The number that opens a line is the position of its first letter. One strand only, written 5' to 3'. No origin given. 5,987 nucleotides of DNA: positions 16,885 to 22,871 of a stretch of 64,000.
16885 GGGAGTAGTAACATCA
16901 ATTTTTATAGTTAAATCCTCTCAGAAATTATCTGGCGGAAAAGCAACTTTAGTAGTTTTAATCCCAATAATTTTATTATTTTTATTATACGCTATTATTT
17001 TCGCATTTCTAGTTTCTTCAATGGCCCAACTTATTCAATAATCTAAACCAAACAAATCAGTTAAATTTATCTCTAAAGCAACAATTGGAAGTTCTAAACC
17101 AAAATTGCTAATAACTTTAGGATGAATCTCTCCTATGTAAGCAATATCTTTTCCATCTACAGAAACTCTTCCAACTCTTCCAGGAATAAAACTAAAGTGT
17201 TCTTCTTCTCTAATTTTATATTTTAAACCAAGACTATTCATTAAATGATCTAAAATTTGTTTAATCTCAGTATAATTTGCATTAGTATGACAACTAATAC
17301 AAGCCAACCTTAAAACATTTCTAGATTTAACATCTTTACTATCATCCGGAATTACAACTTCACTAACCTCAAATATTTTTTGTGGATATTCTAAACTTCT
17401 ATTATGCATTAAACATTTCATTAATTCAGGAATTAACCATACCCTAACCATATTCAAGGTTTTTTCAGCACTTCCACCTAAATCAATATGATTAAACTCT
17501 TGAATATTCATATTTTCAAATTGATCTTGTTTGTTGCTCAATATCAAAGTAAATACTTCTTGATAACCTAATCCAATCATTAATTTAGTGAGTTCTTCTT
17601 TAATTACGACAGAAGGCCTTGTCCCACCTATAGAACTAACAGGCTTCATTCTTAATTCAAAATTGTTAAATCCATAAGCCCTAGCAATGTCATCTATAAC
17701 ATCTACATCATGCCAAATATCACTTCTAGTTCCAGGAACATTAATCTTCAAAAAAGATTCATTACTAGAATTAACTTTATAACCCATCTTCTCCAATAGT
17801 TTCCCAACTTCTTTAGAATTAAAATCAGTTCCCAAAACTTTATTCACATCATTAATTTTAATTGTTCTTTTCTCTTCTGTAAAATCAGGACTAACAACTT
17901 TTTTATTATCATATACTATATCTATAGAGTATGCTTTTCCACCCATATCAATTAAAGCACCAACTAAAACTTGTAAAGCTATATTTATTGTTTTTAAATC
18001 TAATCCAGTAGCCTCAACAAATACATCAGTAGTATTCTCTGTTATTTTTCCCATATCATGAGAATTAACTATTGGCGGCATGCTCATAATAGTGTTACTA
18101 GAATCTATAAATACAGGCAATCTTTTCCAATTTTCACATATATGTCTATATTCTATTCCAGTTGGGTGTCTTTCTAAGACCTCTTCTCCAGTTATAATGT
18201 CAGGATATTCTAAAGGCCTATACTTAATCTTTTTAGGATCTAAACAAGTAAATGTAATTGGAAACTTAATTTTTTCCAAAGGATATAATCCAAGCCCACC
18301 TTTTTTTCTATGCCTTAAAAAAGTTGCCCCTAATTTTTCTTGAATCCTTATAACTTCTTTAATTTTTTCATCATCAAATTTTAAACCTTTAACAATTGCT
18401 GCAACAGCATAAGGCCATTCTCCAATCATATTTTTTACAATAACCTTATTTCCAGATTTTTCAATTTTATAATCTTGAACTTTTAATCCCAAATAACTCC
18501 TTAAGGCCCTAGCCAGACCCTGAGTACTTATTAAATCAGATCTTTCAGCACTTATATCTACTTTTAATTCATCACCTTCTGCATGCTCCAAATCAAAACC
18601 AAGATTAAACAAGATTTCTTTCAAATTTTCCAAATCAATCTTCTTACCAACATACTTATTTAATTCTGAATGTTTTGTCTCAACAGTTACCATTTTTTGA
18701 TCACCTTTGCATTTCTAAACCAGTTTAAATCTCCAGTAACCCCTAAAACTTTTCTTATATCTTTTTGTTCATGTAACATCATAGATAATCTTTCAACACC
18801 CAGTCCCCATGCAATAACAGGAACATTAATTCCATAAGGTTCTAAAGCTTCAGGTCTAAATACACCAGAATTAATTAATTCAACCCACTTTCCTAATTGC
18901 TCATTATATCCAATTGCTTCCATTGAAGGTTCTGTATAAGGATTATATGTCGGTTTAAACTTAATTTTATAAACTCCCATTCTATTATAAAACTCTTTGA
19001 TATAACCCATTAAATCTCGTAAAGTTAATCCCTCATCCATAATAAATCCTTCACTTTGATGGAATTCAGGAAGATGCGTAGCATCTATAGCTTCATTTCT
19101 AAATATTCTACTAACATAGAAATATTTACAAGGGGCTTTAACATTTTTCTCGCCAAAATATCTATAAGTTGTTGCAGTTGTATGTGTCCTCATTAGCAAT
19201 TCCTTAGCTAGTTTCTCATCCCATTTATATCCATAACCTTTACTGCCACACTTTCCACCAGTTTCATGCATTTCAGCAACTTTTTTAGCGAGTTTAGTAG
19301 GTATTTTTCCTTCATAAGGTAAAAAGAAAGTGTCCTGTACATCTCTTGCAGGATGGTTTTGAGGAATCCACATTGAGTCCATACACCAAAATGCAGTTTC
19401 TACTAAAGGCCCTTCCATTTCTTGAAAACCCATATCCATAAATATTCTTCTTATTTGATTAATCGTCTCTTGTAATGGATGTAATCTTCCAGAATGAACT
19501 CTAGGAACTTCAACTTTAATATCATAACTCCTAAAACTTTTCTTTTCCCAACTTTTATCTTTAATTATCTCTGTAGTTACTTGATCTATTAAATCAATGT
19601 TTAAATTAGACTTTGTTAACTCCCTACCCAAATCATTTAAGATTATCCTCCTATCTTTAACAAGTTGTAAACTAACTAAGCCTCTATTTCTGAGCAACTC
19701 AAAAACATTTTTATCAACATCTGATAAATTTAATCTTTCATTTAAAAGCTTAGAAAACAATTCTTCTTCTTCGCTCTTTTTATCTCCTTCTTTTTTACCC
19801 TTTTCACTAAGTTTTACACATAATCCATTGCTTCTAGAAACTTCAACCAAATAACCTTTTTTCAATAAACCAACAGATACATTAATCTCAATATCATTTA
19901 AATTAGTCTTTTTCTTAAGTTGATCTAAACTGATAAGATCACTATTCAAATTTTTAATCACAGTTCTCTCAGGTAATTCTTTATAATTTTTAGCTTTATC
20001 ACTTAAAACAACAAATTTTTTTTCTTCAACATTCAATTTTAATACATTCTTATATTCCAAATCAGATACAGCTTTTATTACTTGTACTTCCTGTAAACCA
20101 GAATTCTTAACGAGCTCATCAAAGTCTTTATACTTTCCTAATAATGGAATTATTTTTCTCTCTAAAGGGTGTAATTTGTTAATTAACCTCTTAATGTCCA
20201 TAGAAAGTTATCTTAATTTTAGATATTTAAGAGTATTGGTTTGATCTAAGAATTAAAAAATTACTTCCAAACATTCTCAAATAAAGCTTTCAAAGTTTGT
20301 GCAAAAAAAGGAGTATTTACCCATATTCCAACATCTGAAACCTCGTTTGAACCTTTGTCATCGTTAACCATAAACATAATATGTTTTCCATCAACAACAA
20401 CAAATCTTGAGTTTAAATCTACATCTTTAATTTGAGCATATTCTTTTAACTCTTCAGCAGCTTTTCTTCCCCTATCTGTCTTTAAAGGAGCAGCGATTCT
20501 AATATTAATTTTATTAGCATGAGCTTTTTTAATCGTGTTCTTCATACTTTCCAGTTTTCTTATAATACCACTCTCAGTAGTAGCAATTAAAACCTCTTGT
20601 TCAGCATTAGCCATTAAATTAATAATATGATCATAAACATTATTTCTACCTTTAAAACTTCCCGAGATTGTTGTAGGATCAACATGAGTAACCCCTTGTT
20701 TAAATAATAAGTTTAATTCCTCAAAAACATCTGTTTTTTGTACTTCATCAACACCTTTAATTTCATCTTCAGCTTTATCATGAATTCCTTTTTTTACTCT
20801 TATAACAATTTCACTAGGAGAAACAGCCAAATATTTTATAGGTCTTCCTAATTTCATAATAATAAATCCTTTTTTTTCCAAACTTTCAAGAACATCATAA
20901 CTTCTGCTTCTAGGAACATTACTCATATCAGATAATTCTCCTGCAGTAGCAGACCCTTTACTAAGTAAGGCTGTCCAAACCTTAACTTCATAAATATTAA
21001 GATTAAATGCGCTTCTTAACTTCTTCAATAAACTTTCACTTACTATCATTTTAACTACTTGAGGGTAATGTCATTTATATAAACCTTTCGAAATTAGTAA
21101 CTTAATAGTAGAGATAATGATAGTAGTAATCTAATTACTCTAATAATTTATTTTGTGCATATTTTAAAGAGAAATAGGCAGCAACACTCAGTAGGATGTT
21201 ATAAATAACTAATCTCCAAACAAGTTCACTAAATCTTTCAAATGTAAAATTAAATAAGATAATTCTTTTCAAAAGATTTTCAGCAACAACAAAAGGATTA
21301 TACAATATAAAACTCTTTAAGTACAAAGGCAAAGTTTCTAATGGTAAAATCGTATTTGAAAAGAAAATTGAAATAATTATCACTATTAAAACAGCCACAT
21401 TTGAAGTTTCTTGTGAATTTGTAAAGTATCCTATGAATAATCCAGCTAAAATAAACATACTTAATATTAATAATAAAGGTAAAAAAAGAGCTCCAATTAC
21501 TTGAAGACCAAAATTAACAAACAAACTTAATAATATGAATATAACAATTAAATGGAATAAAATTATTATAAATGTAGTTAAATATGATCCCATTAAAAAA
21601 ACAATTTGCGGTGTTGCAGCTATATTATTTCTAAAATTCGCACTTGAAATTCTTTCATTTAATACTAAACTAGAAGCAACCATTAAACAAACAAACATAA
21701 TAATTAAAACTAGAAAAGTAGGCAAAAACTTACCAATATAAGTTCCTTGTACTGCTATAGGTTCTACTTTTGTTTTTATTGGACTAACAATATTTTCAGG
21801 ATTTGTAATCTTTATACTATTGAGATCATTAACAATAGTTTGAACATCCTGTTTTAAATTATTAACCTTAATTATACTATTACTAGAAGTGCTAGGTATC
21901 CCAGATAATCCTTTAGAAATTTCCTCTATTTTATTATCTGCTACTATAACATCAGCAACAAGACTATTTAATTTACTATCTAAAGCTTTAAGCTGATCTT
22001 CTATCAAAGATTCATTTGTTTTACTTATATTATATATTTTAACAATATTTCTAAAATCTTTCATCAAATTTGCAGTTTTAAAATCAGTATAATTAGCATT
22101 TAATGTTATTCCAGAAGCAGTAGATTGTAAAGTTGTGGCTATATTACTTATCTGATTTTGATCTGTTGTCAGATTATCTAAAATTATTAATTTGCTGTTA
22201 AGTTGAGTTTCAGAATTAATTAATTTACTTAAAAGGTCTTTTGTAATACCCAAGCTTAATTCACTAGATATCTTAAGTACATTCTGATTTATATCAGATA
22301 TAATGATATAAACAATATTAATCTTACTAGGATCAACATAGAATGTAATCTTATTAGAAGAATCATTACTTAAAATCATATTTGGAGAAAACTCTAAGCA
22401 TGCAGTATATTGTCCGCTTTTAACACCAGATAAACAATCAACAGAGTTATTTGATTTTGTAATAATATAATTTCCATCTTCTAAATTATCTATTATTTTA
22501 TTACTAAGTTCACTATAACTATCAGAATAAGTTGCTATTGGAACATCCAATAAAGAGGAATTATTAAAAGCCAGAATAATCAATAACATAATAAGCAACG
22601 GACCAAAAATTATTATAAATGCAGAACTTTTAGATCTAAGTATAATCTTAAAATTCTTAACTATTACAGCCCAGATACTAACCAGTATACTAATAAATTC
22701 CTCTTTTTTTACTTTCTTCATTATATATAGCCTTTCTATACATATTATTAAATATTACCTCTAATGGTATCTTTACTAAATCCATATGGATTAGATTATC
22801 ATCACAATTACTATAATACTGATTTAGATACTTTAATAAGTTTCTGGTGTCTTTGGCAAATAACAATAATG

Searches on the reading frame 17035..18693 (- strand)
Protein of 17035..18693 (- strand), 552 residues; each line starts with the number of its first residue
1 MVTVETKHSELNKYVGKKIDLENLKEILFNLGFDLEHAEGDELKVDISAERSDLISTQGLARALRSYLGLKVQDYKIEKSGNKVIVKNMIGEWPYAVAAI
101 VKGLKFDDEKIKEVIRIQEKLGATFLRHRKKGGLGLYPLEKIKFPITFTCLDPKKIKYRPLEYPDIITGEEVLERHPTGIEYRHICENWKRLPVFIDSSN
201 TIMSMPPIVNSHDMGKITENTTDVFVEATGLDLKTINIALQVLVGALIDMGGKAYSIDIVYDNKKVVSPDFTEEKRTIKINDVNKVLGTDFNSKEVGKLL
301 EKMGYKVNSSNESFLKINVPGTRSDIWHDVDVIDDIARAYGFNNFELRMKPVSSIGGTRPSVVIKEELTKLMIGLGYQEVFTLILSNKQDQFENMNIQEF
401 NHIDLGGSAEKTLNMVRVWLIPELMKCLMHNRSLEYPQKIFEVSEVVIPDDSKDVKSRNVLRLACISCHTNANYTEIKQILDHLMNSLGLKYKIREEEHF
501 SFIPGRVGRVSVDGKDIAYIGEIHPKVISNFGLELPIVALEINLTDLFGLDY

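Call 78: search_protein_families(library=pfam, proteins=[window:17035-18693:-], max_evalue=0.001)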
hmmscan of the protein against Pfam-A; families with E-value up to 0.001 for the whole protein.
window:17035-18693:- (552 aa): 4 families
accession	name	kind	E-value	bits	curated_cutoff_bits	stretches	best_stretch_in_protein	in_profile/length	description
PF17759.6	tRNA_synthFbeta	-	1.7e-36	126.1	22.4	1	356-544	13-214/214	Phenylalanyl tRNA synthetase beta chain CLM domain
PF03484.21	B5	-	8.4e-28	96.8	28.6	2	277-342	2-67/67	tRNA synthetase B5 domain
PF18262.7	PhetRS_B1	-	1.4e-10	41.7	26.8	1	1-69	1-82/83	Phe-tRNA synthetase beta subunit B1 domain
PF09840.14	DUF2067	-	0.00064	19.8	24.9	0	258-320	48-113/187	Uncharacterized protein conserved in archaea (DUF2067)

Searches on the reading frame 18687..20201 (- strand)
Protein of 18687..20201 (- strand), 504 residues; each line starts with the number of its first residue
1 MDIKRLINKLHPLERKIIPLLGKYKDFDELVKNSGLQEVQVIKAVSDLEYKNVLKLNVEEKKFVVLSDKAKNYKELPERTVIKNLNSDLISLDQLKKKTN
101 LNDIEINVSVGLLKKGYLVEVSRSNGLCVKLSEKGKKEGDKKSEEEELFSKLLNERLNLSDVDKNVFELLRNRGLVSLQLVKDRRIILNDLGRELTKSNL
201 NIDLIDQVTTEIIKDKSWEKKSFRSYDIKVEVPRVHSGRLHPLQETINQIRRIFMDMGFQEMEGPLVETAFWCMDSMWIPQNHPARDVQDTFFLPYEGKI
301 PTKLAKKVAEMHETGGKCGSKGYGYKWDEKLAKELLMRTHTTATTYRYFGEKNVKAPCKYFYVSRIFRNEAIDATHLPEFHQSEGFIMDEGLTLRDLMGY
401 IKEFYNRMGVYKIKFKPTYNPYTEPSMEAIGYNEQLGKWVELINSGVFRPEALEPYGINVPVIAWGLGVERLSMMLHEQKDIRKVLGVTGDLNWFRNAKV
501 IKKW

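Call 78: search_protein_families(library=pfam, proteins=[window:18687-20201:-], max_evalue=0.001)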
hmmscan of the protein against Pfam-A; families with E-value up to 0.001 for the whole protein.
window:18687-20201:- (504 aa): 3 families
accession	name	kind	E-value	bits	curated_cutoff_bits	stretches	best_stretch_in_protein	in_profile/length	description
PF01409.25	tRNA-synt_2d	-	1.7e-81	273.8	19.8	1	226-496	2-244/246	tRNA synthetases class II core domain (F)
PF00152.25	tRNA-synt_2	-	2e-09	37.4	25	1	359-403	93-135/308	tRNA synthetases class II (D, K and N)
PF00587.30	tRNA-synt_2b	-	1.4e-05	25.7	29.3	1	325-436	1-125/179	tRNA synthetase class II core domain (G, H, P, S and T)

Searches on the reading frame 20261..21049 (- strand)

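Call 23: search_protein_families(library=pfam, proteins=[window:20261-21049:-], max_evalue=0.01)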
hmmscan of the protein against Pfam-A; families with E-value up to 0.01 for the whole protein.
window:20261-21049:- (262 aa): 3 families
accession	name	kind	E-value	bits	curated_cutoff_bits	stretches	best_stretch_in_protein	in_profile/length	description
PF01978.25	TrmB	-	3.1e-20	72.2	25.6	1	11-78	1-67/68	Sugar-specific transcriptional regulator TrmB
PF11495.14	Regulator_TrmB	-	1.4e-07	31.4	22.2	1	133-262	6-130/233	Archaeal transcriptional regulator TrmB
PF13091.12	PLDc_2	-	0.0089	16.3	27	0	142-261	1-132/132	PLD-like domain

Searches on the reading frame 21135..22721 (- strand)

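Call 4: search_protein_families(library=pfam, proteins=[window:21135-22721:-], max_evalue=0.1)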
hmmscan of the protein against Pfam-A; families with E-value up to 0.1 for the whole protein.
window:21135-22721:- (528 aa): 3 families
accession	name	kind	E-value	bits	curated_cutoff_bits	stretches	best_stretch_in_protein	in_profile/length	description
PF12698.13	ABC2_membrane_3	-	1.2e-22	80.9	31.6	1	31-513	1-339/347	ABC-2 family transporter protein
PF01061.29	ABC2_membrane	-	1.2e-08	35.2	26.9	1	333-483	51-205/211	ABC-2 type transporter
PF11221.13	Med21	-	0.079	13.7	37.3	0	182-297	3-118/144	Subunit 21 of Mediator complex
